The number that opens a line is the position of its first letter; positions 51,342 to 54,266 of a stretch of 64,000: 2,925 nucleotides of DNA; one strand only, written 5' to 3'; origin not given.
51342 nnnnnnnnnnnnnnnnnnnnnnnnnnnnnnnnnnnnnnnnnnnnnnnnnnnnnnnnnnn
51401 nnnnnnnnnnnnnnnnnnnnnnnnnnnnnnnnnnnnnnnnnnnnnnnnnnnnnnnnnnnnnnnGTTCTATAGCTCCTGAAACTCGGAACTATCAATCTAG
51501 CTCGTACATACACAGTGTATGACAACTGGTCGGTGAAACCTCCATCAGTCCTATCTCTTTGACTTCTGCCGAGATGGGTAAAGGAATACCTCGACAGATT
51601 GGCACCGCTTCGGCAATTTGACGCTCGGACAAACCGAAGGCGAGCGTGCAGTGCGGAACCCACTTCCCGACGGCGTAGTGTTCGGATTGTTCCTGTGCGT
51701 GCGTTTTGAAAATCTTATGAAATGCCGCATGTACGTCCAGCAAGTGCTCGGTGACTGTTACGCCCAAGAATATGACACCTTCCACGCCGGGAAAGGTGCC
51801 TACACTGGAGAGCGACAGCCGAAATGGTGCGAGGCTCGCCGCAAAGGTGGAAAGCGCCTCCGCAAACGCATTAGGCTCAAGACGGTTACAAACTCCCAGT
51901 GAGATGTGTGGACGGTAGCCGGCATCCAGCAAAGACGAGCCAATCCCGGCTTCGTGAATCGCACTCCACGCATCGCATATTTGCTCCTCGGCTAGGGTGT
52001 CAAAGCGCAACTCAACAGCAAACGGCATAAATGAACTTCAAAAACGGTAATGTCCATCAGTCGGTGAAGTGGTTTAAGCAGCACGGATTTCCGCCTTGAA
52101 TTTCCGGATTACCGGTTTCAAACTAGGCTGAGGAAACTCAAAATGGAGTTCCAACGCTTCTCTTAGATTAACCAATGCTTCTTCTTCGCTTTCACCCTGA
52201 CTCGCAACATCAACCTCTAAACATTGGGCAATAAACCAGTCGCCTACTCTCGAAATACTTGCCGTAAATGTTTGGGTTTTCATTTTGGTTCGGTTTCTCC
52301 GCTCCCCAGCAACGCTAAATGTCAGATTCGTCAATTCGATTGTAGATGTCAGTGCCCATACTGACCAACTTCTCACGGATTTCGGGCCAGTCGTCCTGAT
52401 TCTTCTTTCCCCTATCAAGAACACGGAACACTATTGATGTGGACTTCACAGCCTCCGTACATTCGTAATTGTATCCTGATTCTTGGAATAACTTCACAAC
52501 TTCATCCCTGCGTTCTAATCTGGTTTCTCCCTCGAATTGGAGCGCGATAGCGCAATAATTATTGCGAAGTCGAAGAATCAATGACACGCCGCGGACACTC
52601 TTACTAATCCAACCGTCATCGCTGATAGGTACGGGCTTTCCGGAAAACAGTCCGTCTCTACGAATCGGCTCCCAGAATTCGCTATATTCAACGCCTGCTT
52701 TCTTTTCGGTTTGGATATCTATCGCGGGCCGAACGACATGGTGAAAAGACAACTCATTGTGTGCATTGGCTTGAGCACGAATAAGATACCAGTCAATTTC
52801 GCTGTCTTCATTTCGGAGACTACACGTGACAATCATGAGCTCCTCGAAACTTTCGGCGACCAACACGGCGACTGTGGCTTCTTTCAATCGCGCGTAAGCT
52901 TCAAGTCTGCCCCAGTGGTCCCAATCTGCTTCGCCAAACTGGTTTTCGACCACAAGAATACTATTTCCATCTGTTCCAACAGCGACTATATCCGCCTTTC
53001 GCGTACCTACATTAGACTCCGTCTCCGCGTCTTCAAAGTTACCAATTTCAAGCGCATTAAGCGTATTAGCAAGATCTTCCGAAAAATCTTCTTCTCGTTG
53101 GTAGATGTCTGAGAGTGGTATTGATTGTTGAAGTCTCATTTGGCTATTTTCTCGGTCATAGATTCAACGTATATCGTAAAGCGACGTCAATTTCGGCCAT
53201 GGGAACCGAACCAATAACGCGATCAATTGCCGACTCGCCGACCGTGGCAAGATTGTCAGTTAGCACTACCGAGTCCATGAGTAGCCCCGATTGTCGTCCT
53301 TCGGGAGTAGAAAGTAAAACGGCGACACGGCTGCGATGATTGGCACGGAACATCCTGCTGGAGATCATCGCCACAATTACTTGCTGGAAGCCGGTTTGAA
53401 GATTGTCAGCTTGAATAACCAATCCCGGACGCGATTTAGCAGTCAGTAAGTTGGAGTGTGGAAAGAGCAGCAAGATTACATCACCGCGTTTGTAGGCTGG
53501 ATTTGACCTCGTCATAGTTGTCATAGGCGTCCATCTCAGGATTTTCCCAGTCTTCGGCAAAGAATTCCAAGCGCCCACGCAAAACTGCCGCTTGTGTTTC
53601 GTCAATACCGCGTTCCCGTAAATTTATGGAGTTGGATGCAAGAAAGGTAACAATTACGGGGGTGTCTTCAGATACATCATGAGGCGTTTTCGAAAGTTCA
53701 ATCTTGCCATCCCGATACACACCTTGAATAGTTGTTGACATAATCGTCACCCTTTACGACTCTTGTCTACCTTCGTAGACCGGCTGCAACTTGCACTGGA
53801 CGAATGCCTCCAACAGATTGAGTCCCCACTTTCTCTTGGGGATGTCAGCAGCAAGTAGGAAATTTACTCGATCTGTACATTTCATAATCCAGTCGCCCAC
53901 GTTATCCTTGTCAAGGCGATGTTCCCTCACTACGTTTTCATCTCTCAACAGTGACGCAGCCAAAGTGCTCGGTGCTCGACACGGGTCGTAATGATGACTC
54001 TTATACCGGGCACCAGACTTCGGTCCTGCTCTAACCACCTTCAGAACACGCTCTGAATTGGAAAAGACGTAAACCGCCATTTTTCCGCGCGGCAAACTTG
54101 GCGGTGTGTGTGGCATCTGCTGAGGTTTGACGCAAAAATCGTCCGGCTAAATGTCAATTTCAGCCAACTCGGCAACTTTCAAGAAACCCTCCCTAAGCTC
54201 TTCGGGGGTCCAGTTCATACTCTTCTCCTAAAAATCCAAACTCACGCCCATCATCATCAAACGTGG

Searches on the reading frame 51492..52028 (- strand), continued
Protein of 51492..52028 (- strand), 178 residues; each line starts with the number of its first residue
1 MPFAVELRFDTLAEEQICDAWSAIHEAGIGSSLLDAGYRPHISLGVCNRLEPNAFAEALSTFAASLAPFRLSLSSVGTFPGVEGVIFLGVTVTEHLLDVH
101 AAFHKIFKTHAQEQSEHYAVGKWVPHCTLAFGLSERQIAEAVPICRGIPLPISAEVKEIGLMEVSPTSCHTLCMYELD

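Call 52: fold_search(model_id=the predicted structure, library=pdb)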
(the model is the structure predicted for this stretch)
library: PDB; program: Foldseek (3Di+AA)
matches with E <= 10: 106; with E <= 0.001: 0
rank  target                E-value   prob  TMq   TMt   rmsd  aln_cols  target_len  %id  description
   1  8do8_A                2.1e-01  0.03  0.14  0.14  15.8       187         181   15  Crystal structure ATG9 HDIR in complex with the ATG13:ATG101 HORMA dimer (released 2022-11-23)
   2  7y9i                  1.1e+00  0.03  0.14  0.09  12.8        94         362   14  Complex structure of AtYchF1 with ppGpp (released 2023-07-12)
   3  6t3f_F                1.5e+00  0.02  0.16  0.08  16.3       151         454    7  Crystal structure Nipah virus fusion glycoprotein in complex with a neutralising Fab fragment (released 2019-11-27)
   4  4zmh_A                2.0e+00  0.06  0.27  0.08  13.5       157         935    9  Crystal structure of a five-domain GH115 alpha-Glucuronidase from the Marine Bacterium Saccharophagus degradans 2-40T (released 2016-05-04)
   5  9olf_C                2.2e+00  0.02  0.17  0.14  17.8       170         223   11  Membrane-associated human mitoribosome in complex with TACO1 (released 2026-02-18)
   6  9o3e_N                2.4e+00  0.08  0.24  0.20   7.6        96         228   11  Plasmodium falciparum 20S proteasome bound to inhibitor 159 (released 2025-11-12)
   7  7dr6_V                2.5e+00  0.04  0.26  0.22  16.9       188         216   10  PA28alpha-beta in complex with immunoproteasome (released 2021-01-20)
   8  9w4w                  2.5e+00  0.02  0.18  0.20  15.5       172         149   17  Structure of transcription factor in complex with L-Ile (released 2026-03-25)
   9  9mqn_D                2.5e+00  0.02  0.16  0.08  14.4       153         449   11  AngV-F Pre-fusion Protein (released 2025-03-12)
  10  4c91_A                2.7e+00  0.05  0.27  0.08  12.2       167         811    8  Evidence that GH115 alpha-glucuronidase activity is dependent on conformational flexibility (released 2013-11-13)
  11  5mkp                  2.7e+00  0.02  0.12  0.08  13.6        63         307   14  Non redox thiolation in transfer RNAs occuring via sulfur activation by a [4Fe-4S] cluster (released 2017-06-14)
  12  9coh_A                2.7e+00  0.01  0.11  0.05  17.6       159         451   13  Structure of the full-length Measles virus Fusion protein E170G E455G with mutated furin cleavage site in the pre-fusi (released 2026-01-21)
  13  5uw1_D                2.9e+00  0.01  0.15  0.06  11.6       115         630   11  Activated state yGsy2p in complex with UDP-galactose (released 2018-02-28)
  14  9cin_A                2.9e+00  0.01  0.12  0.07  16.8       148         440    9  Fab fragment of Antibody with NiV glycoprotein F (released 2026-01-28)
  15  5vb0_B                2.9e+00  0.01  0.12  0.14  16.4       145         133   14  Crystal structure of fosfomycin resistance protein FosA3 (released 2017-08-30)
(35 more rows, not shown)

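Call 54: search_solved_structures(query=A3, max_evalue=10, show_alignments=2)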
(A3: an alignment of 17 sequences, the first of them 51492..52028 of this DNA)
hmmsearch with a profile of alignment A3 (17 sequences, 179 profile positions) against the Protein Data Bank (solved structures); distinct sequences matched with E-value up to 10: 9.
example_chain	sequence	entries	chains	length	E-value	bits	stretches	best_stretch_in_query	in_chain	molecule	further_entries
2d4g_A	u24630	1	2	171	1.6e-06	31.2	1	40-144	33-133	hypothetical protein BSU11850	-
1fsi_A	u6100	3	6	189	0.0047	19.9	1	38-108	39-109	CYCLIC PHOSPHODIESTERASE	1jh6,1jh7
2fyh_A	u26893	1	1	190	0.067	16.1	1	41-130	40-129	putative integral membrane transport protein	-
7aor_ar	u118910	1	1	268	0.1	15.5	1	41-138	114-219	AKAP7_NLS domain-containing protein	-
7r76_A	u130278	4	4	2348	0.17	14.8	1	26-114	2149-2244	DNA repair protein Rad8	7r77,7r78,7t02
6hiv_DQ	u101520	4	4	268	0.31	14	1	33-130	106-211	ms64 | AKAP7_NLS domain-containing protein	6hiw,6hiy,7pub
1vdx_A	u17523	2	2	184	0.35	13.8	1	41-130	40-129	Hypothetical protein PH0099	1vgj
7cbf_A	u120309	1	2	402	0.44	13.5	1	87-123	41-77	2,4,6-trihydroxybenzophenone synthase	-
4rpt_A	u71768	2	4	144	0.79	12.6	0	101-135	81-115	Capping enzyme protein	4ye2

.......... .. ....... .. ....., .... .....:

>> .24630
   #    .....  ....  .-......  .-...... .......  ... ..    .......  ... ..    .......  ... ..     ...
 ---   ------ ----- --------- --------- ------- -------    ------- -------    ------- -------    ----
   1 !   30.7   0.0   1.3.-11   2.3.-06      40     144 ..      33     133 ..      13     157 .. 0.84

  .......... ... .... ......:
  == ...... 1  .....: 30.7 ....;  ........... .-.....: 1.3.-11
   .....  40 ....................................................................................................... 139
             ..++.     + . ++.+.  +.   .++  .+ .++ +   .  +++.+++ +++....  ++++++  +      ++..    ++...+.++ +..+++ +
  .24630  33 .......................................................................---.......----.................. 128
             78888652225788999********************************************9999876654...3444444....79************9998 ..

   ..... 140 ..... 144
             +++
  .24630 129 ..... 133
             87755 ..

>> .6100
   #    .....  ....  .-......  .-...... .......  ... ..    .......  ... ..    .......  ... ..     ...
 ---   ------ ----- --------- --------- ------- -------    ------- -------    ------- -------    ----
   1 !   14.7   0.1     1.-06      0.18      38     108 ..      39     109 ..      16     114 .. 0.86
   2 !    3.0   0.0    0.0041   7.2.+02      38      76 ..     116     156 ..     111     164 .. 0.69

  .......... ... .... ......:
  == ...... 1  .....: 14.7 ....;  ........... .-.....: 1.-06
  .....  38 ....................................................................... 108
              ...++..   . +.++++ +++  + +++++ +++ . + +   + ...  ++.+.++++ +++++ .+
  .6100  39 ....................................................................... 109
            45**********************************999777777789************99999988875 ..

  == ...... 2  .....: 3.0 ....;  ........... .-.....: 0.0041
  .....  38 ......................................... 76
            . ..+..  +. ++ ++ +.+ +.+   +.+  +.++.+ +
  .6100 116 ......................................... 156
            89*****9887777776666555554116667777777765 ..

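Call 62: search_dna_similar(query=window:51492-52028:-, collection=phages, mode=protein, max_evalue=0.01, max_rows=10)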
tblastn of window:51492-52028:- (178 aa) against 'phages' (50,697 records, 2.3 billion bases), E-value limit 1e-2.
No match.

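Call 64: search_dna_similar(query=window:51492-52028:-, collection=plasmids, mode=protein, max_evalue=0.001, max_rows=12)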
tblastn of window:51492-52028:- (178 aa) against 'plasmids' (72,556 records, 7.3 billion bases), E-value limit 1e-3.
Records with a match: 4; places in all: 4; records where one place covers at least 80% of the query: 2.
Best place of each record, by identity: <60% 4.
By first word of the organism name: Bacillus 1; Cytobacillus 1; Neorhizobium 1; Agrobacterium 1.
By predicted mobility (MOB-suite, as given by PLSDB): non-mobilizable 2; conjugative 2.
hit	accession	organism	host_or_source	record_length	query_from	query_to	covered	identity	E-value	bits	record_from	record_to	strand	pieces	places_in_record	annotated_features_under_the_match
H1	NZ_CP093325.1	Bacillus sp. N5-665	whole organism,peat soil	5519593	3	165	92%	31.7%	1e-15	81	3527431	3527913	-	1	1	none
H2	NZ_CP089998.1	Cytobacillus spongiae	sponge,Pure culture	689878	9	164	88%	29.6%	4e-15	79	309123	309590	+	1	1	2'-5' RNA ligase family protein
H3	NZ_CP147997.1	Neorhizobium sp. EC2-8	-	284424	1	130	73%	28.5%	8e-6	52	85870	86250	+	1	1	2'-5' RNA ligase family protein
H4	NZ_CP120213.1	Agrobacterium leguminum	-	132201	13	130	66%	29.3%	5e-5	50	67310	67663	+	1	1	2'-5' RNA ligase family protein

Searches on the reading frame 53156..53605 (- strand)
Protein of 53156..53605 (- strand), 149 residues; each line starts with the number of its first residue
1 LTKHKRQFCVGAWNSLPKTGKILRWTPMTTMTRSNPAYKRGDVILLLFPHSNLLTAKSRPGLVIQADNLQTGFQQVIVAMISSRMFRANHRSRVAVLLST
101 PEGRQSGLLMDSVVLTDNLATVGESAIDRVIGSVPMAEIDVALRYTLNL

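Call 3: search_protein_families(library=pfam, proteins=[window:53156-53605:-], max_evalue=0.1)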
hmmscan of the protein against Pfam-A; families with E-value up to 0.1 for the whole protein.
window:53156-53605:- (149 aa): 1 family
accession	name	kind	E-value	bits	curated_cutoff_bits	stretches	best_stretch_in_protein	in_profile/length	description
PF02452.23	PemK_toxin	-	1.6e-12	48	23.1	1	39-140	1-99/109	PemK-like, MazF-like toxin of type II toxin-antitoxin system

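Call 4: search_protein_families(library=ncbifam, proteins=[window:53156-53605:-], max_evalue=0.1)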
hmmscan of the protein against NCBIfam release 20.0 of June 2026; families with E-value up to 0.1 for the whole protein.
window:53156-53605:- (149 aa): 0 families

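Call 5: search_protein_families(library=padloc, proteins=[window:53156-53605:-], max_evalue=0.1)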
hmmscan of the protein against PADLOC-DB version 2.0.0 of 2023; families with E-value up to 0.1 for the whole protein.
window:53156-53605:- (149 aa): 0 families

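Call 6: search_protein_families(library=phrogs, proteins=[window:53156-53605:-], max_evalue=0.1)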
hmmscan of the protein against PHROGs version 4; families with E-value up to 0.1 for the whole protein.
window:53156-53605:- (149 aa): 2 families
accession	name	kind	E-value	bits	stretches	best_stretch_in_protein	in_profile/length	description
phrog_1936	-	moron, auxiliary metabolic gene and host takeover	7.4e-11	43.2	1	32-139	3-108/188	MazF-like growth inhibitor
phrog_19903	-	unknown function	0.019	16.4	1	1-29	8-36/80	-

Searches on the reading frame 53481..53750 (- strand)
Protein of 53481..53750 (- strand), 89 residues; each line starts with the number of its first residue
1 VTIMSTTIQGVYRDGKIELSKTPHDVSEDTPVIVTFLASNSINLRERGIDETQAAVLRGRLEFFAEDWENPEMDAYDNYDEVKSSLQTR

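Call 3: search_protein_families(library=pfam, proteins=[window:53481-53750:-], max_evalue=0.1)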
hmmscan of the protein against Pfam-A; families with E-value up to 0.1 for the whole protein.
window:53481-53750:- (89 aa): 0 families

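Call 4: search_protein_families(library=ncbifam, proteins=[window:53481-53750:-], max_evalue=0.1)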
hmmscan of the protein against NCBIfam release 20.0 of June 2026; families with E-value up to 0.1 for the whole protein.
window:53481-53750:- (89 aa): 0 families

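Call 5: search_protein_families(library=padloc, proteins=[window:53481-53750:-], max_evalue=0.1)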
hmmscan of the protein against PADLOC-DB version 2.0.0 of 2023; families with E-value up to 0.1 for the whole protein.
window:53481-53750:- (89 aa): 0 families

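Call 6: search_protein_families(library=phrogs, proteins=[window:53481-53750:-], max_evalue=0.1)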
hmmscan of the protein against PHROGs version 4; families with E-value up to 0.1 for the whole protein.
window:53481-53750:- (89 aa): 1 family
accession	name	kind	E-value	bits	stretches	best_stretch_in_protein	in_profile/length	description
phrog_1659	-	unknown function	0.047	14.8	1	35-60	29-54/98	-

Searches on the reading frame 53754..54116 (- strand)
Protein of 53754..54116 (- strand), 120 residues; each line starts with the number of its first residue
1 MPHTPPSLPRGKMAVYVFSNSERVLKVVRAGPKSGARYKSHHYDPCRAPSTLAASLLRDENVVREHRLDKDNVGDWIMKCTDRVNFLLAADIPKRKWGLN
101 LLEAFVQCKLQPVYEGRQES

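Call 3: search_protein_families(library=pfam, proteins=[window:53754-54116:-], max_evalue=0.1)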
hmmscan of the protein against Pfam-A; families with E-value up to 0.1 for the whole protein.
window:53754-54116:- (120 aa): 0 families

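Call 4: search_protein_families(library=ncbifam, proteins=[window:53754-54116:-], max_evalue=0.1)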
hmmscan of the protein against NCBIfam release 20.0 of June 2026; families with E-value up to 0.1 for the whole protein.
window:53754-54116:- (120 aa): 1 family
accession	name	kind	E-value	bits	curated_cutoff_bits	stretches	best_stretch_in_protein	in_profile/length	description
NF005800.0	PRK07650.1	equivalog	0.038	13.3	308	1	21-43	127-149/290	aminodeoxychorismate lyase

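Call 5: search_protein_families(library=padloc, proteins=[window:53754-54116:-], max_evalue=0.1)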
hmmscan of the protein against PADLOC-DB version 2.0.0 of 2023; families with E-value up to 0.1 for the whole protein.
window:53754-54116:- (120 aa): 0 families

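Call 6: search_protein_families(library=phrogs, proteins=[window:53754-54116:-], max_evalue=0.1)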
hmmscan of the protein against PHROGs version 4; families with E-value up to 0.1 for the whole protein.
window:53754-54116:- (120 aa): 0 families
